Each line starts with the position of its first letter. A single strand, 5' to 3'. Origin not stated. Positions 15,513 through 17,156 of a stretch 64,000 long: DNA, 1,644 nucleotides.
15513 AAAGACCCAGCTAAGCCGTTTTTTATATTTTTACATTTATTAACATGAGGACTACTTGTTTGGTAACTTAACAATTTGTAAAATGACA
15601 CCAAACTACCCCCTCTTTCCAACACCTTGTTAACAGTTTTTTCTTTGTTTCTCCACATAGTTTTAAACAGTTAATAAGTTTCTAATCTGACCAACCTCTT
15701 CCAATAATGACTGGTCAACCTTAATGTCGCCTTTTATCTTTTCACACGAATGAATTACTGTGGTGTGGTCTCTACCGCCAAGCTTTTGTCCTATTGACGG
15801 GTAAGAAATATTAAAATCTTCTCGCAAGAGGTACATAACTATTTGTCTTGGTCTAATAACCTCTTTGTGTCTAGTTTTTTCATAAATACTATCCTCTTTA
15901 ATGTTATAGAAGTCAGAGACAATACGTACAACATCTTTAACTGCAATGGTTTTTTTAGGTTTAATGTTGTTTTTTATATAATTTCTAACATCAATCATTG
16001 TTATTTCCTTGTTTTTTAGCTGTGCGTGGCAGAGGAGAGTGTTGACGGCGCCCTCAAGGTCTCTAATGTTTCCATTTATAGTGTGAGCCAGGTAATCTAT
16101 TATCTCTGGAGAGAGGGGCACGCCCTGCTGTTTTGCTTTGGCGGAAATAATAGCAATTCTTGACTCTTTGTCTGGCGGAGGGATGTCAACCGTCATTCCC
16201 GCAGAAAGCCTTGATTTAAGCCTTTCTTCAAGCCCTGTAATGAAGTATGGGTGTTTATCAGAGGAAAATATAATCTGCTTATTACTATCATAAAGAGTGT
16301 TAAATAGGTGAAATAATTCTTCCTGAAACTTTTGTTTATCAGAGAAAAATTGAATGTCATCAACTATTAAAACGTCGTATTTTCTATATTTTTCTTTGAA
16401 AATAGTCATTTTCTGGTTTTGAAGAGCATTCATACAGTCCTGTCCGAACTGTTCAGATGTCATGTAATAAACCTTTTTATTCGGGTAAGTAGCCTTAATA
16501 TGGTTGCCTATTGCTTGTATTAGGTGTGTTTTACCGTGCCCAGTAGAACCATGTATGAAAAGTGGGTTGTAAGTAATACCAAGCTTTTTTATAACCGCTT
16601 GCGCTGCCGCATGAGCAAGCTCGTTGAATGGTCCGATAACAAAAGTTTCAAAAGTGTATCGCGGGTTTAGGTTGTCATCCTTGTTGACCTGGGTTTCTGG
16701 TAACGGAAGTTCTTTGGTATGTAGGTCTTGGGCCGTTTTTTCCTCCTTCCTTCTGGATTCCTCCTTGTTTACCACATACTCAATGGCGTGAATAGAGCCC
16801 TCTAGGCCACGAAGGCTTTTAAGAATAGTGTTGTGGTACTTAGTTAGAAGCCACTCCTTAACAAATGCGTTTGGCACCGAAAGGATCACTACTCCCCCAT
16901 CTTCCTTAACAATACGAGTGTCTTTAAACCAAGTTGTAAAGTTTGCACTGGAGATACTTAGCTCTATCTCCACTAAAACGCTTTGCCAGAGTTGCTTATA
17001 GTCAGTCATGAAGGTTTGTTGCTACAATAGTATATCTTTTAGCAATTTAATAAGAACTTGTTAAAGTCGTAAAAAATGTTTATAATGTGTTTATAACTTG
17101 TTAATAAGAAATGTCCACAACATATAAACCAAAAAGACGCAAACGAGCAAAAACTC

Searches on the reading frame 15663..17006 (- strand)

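Call 64: search_protein_families(library=pfam, proteins=[window:15663-17006:-], max_evalue=0.001)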
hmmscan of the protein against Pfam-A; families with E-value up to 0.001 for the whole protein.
window:15663-17006:- (447 aa): 10 families
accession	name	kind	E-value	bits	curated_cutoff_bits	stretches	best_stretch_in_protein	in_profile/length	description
PF00308.24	Bac_DnaA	-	1.1e-65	221.2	23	1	113-274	1-162/162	Bacterial DnaA ATPAse domain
PF08299.17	Bac_DnaA_C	-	2.6e-26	91.9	31.5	1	357-424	2-69/69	Bacterial dnaA protein helix-turn-helix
PF11638.13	DnaA_N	-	3.7e-15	55.8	24.6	1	5-65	2-63/65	DnaA N-terminal domain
PF01695.23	IstB_IS21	-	4.2e-10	40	24.1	1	149-248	95-192/238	IstB-like ATP binding protein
PF13401.12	AAA_22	-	4.9e-05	24.1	27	0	148-243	7-114/130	AAA domain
PF00910.28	RNA_helicase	-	0.00022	22.1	21.5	1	150-212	2-64/105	RNA helicase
PF13173.12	AAA_14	-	0.00025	21.5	27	1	147-249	3-97/129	AAA domain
PF12775.13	AAA_7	-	0.00039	20.4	25.8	1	136-221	23-112/181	P-loop containing dynein motor region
PF00004.35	AAA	-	0.00043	21.2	21.2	1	150-241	2-98/131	ATPase family associated with various cellular activities (AAA)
PF00270.35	DEAD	-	0.00049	20.3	26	0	119-249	46-157/167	DEAD/DEAH box helicase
